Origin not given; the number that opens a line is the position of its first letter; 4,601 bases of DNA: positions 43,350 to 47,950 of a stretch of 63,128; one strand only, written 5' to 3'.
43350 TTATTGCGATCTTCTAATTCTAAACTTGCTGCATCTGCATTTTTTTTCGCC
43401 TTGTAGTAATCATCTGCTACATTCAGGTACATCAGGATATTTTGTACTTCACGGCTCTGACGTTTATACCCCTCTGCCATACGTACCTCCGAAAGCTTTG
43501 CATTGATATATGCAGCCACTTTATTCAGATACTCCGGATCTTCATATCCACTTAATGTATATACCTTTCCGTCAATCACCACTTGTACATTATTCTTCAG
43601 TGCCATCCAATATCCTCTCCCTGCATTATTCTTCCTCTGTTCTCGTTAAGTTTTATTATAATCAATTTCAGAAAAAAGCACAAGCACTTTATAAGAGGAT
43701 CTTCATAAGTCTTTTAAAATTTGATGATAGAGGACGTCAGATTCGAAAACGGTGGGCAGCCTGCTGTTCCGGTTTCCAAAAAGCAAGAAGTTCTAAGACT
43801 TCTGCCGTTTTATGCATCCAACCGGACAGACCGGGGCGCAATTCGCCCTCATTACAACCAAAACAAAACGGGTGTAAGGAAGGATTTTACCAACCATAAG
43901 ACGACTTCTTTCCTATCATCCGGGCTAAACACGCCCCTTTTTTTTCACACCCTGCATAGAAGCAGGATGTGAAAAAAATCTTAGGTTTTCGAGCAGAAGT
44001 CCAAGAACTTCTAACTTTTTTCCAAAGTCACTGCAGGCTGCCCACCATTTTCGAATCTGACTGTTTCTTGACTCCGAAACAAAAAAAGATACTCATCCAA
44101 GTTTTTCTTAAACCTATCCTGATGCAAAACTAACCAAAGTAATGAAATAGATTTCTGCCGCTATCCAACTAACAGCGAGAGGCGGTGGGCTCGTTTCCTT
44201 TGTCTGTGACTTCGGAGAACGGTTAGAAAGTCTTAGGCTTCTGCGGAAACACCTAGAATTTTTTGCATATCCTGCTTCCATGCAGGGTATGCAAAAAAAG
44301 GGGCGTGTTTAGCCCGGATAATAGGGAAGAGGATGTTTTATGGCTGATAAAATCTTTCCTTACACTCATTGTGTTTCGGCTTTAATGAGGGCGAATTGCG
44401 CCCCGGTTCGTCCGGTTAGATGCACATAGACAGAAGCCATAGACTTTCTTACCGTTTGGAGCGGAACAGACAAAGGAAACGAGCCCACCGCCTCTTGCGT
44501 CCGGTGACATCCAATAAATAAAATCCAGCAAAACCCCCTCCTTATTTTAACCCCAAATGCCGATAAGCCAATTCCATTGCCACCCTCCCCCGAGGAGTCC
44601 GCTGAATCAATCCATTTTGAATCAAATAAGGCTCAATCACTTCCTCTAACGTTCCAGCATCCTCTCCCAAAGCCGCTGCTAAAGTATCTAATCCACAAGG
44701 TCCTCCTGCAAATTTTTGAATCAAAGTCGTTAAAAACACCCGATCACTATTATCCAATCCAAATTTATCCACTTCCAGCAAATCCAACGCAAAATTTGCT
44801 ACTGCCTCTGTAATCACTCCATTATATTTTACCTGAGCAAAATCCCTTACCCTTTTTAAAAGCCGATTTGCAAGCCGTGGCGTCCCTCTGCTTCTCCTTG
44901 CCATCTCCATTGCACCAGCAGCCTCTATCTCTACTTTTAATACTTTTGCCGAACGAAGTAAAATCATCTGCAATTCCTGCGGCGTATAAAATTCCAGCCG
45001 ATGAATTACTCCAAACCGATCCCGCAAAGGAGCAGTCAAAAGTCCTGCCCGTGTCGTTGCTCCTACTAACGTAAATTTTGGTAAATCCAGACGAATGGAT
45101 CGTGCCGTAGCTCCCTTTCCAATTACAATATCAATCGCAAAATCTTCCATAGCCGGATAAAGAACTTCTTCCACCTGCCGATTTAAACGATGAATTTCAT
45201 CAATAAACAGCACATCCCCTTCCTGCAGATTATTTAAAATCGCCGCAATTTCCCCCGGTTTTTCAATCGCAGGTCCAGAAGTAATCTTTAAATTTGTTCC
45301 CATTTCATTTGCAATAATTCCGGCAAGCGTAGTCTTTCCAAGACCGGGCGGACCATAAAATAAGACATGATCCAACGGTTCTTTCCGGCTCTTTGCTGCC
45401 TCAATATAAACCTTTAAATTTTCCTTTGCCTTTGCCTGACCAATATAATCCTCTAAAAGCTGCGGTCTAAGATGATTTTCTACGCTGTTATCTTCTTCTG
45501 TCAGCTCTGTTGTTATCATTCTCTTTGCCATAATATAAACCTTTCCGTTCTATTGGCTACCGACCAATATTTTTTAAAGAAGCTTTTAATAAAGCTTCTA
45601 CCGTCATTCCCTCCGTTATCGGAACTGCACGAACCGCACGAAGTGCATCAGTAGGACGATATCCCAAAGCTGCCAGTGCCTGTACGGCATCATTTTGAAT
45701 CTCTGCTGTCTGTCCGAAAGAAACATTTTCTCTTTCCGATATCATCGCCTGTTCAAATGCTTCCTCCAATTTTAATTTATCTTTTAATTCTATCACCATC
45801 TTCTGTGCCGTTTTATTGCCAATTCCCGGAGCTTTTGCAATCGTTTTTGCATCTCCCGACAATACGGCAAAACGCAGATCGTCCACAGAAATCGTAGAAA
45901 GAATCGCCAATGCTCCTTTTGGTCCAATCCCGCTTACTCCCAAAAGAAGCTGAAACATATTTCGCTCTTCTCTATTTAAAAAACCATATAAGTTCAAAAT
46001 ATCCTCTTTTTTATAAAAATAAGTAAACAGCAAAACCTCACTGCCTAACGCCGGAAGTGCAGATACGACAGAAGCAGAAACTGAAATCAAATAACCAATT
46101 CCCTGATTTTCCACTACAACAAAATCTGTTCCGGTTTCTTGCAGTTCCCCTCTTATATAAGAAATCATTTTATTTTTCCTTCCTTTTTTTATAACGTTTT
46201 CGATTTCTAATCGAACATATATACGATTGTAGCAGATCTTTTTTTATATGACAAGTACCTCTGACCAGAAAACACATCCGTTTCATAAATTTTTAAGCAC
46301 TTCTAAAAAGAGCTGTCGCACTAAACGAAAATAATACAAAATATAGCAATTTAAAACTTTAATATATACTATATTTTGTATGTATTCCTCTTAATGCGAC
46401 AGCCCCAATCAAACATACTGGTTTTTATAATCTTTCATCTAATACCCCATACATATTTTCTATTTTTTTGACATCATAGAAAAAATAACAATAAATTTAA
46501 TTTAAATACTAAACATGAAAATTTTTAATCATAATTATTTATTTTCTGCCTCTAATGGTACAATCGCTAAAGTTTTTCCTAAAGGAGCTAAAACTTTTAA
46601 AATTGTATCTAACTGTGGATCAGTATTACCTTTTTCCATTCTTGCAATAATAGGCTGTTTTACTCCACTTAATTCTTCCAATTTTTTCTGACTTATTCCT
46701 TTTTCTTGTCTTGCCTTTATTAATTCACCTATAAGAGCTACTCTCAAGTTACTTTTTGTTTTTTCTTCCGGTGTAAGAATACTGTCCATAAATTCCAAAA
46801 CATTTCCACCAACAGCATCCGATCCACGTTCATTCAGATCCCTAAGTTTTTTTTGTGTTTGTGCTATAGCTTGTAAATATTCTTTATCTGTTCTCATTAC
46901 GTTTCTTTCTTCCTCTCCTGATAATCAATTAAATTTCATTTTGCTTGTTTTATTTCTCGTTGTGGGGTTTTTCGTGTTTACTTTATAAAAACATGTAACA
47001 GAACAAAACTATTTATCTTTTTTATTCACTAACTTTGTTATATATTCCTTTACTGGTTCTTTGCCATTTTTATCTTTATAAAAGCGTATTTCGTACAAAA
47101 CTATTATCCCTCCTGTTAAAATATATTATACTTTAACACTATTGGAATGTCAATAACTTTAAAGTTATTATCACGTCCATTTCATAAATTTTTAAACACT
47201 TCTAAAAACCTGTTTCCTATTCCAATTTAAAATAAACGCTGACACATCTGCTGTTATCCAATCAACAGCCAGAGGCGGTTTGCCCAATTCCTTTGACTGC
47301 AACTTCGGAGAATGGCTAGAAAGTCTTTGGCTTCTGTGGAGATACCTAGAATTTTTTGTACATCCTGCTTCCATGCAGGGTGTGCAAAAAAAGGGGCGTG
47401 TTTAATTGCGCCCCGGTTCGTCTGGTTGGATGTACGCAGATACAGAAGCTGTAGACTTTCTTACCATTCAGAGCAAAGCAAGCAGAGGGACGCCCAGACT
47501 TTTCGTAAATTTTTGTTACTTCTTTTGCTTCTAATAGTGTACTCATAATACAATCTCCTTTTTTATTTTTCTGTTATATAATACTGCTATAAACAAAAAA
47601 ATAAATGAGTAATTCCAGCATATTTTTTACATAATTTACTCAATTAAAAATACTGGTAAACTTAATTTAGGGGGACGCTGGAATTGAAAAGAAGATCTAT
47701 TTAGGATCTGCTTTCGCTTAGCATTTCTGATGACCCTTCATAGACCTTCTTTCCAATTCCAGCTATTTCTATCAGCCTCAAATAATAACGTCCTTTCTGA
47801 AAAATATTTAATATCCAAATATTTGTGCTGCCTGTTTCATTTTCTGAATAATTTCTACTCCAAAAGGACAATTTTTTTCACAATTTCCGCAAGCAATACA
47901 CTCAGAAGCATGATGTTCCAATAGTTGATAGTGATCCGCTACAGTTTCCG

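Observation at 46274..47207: AT-rich 0.86-kb islet bounded by 36-bp direct repeats carrying an XRE antitoxin-like gene and a decayed HigB/Gp49-like toxin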

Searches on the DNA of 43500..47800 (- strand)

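Call 40: search_rna_families(source=window, start=43500, end=47800, threshold=evalue, max_evalue=1)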
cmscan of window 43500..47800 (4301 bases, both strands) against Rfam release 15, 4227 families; matches with E-value up to 1: 6.
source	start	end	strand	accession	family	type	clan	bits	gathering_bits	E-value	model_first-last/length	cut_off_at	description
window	44259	44298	+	RF01913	mir-2778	Gene; miRNA;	-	26.5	86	0.044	13-61/77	no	mir-2778 microRNA precursor family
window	47674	47766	-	RF04170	MIR7723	Gene; miRNA;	-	24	200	0.11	1-235/235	no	MIR7723 microRNA precursor family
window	44259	44298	-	RF01913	mir-2778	Gene; miRNA;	-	23.4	86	0.31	13-61/77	no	mir-2778 microRNA precursor family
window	47352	47391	+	RF01913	mir-2778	Gene; miRNA;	-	22.9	86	0.43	13-61/77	no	mir-2778 microRNA precursor family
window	43939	43978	-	RF01913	mir-2778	Gene; miRNA;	-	21.6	86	0.93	13-61/77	no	mir-2778 microRNA precursor family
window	46309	46407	-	RF04208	MIR8742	Gene; miRNA;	-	20.4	130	0.78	1-131/131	no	MIR8742 microRNA precursor family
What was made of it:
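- Tried and rejected: Rfam found nothing in 43500-47800 except chance miRNA-like hits to hairpins (call 40).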

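Call 54: search_dna_similar(query=window:46273-47208:-, collection=plasmids, mode=distant, max_rows=10)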
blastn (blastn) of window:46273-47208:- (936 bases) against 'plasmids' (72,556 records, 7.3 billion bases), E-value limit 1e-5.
No match.

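Call 55: search_dna_similar(query=window:46273-47208:-, collection=phages, mode=distant, max_rows=10)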
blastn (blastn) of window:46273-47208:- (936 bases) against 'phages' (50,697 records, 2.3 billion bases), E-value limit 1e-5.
Records with a match: 5; places in all: 5; records where one place covers at least 80% of the query: 0.
Best place of each record, by identity: 60-80% 5.
By first word of the organism name: Streptococcus 5.
By host as written in the record: Streptococcus pyogenes ERR369104 1; Streptococcus constellatus C1050 1; Streptococcus constellatus C232 1; Streptococcus constellatus C818 1; Streptococcus oligofermentans AS_1.3089 1.
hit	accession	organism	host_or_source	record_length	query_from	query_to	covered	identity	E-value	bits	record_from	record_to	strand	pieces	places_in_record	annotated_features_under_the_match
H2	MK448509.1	Streptococcus satellite phage Javan468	Streptococcus pyogenes ERR369104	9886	441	659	23%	69.9%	4e-18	99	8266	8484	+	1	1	putative transcription regulator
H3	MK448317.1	Streptococcus satellite phage Javan103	Streptococcus constellatus C1050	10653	441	660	24%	69.1%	6e-16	92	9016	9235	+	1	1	putative transcription regulator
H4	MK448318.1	Streptococcus satellite phage Javan106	Streptococcus constellatus C232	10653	441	660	24%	69.1%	6e-16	92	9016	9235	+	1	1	putative transcription regulator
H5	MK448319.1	Streptococcus satellite phage Javan109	Streptococcus constellatus C818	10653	441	660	24%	69.1%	6e-16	92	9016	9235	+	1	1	putative transcription regulator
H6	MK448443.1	Streptococcus satellite phage Javan342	Streptococcus oligofermentans AS_1.3089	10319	493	658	18%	75.9%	1e-24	120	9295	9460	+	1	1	putative transcription regulator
